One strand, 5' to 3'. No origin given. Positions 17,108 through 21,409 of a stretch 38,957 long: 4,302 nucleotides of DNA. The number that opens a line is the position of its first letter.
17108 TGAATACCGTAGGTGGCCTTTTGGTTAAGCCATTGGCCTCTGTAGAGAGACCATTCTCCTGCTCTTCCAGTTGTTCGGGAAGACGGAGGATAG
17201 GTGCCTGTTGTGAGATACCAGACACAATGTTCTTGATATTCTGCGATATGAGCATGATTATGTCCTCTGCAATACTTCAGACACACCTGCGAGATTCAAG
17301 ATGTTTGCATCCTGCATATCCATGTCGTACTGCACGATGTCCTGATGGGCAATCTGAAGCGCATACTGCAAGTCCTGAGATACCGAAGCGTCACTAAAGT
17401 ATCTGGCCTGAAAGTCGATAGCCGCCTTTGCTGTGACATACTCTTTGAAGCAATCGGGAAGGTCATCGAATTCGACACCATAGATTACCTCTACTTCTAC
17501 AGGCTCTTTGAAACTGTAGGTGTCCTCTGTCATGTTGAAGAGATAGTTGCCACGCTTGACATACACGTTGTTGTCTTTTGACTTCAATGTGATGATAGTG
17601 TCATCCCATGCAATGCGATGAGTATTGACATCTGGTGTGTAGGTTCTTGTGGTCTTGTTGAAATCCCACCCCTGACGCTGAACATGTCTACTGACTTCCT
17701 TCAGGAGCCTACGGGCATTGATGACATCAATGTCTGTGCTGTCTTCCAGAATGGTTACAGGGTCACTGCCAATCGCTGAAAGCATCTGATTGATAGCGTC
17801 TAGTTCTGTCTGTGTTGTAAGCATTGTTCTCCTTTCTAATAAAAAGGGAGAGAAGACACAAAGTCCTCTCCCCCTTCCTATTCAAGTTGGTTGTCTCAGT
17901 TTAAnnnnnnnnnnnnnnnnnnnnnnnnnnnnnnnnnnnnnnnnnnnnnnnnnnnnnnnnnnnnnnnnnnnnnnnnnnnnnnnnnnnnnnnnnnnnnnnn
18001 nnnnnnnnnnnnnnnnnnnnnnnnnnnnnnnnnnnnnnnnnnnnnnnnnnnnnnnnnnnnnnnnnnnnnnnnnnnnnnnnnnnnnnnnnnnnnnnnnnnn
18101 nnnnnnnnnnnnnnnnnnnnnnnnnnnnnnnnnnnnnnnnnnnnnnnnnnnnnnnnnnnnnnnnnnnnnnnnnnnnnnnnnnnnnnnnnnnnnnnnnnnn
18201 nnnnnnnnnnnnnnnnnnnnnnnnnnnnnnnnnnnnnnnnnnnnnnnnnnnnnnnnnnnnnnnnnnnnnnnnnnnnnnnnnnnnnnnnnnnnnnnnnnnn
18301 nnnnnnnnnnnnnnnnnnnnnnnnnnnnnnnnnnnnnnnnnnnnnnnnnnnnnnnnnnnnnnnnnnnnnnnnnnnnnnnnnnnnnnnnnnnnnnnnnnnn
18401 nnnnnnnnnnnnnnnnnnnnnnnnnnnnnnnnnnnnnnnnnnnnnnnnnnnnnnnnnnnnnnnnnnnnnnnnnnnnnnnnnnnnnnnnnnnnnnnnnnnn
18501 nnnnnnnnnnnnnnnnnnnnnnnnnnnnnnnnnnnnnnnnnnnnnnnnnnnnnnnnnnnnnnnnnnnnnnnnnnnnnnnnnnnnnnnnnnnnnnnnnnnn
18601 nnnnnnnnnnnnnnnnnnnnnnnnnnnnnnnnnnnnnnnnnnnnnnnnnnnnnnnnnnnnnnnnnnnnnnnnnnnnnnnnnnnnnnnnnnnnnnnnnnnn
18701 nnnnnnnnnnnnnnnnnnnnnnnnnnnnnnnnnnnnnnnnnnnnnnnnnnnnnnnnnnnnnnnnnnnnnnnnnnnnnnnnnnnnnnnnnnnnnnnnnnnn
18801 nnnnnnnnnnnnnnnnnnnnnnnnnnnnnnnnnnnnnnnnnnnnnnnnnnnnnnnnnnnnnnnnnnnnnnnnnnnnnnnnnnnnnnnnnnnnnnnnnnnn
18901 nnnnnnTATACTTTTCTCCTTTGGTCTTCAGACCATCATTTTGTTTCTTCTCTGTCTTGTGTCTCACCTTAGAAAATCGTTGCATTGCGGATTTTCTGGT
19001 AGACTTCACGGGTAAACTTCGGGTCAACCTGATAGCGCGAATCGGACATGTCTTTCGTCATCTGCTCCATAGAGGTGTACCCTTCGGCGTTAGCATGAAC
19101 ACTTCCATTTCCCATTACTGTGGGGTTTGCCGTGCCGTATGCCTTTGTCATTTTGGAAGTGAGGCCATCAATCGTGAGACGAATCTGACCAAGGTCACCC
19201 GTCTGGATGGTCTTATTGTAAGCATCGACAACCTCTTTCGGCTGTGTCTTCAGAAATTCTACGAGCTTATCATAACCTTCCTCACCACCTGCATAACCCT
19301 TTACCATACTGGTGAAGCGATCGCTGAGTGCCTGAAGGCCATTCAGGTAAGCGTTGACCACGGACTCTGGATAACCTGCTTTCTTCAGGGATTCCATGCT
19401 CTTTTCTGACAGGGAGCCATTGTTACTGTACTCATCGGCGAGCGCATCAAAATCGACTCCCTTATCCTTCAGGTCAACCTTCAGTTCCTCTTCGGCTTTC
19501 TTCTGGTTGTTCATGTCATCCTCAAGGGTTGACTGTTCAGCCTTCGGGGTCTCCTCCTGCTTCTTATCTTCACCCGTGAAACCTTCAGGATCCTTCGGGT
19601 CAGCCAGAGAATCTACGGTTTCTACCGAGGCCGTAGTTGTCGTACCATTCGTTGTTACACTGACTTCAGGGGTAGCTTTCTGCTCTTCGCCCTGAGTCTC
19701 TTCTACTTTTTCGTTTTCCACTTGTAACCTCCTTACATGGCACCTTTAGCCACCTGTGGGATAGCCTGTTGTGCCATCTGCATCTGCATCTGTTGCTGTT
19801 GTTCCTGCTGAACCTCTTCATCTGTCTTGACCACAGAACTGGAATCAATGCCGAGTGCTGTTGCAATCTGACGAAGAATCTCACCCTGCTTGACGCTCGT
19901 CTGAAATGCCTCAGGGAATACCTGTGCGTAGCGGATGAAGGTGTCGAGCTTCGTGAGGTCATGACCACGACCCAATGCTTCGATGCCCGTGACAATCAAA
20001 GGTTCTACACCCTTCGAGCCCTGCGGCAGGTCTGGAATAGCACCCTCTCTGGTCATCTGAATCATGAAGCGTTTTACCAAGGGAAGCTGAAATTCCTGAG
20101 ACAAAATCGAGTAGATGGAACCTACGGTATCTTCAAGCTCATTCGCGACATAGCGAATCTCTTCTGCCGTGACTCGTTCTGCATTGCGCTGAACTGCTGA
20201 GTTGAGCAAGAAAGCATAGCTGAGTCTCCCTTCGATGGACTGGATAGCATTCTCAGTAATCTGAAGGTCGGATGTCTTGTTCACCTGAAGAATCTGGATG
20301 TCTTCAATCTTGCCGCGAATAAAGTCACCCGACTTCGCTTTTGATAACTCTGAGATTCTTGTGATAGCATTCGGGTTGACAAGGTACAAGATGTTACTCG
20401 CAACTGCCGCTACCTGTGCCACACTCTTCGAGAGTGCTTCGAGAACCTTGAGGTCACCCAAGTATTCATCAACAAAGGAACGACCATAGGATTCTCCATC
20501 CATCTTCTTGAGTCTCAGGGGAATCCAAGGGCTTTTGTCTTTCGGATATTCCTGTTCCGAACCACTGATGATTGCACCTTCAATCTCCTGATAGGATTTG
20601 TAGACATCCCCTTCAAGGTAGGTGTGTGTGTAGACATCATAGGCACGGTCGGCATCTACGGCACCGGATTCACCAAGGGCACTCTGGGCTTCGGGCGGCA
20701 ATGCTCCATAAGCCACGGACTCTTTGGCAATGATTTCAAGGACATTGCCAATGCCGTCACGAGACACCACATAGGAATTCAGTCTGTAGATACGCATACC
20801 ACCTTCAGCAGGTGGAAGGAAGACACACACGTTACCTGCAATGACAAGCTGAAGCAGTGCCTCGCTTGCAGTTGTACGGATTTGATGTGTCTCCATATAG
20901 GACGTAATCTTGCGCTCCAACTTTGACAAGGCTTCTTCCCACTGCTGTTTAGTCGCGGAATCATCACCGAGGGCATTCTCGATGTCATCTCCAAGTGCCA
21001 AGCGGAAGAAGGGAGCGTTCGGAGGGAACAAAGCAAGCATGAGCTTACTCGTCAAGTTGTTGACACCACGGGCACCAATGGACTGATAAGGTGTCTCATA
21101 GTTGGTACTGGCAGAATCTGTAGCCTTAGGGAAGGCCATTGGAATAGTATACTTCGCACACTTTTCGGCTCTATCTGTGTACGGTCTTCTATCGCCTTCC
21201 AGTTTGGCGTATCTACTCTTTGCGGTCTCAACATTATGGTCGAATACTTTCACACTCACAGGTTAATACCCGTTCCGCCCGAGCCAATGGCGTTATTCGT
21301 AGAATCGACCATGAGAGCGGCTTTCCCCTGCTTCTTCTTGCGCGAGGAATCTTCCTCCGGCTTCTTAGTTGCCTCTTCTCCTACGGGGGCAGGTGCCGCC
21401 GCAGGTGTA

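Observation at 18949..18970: Phage-specific promoter family, sense 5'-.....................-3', in at least 8 copies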

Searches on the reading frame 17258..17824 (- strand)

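Call 18: search_protein_families(library=phrogs, proteins=[window:17258-17824:-], max_evalue=0.00001)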
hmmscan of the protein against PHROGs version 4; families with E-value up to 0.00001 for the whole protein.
window:17258-17824:- (188 aa): 1 family
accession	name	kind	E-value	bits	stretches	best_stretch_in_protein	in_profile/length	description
phrog_446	-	tail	8.3e-53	180.2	1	2-182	7-191/213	tail protein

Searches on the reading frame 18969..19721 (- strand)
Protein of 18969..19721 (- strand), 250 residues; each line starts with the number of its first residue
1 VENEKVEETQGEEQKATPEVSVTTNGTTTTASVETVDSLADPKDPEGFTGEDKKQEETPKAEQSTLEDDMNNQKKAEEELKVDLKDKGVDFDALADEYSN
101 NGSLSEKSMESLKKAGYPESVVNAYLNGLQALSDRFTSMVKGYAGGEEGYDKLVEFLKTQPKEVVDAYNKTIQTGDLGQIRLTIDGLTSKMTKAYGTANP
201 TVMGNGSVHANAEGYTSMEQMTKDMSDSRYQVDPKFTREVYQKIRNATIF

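Call 18: search_protein_families(library=phrogs, proteins=[window:18969-19721:-], max_evalue=0.00001)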
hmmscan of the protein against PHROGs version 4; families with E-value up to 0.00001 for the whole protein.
window:18969-19721:- (250 aa): 2 families
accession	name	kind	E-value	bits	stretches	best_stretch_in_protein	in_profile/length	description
phrog_1052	-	head and packaging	2.9e-52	179.3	1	8-246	50-290/293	head assembly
phrog_1018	-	head and packaging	7.6e-07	30.3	1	9-232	22-254/280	head scaffolding protein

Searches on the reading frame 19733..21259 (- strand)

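Call 18: search_protein_families(library=phrogs, proteins=[window:19733-21259:-], max_evalue=0.00001)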
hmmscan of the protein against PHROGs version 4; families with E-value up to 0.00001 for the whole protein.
window:19733-21259:- (508 aa): 4 families
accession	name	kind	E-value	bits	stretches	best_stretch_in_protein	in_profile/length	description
phrog_449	-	connector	1.7e-187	625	1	9-507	4-505/520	head-tail adaptor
phrog_332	-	connector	3.1e-43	149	1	12-507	13-541/560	head-tail adaptor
phrog_21643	-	unknown function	1.4e-09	38.5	1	329-504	59-239/268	-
phrog_21528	-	unknown function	2.3e-07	31.6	1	16-173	9-168/224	-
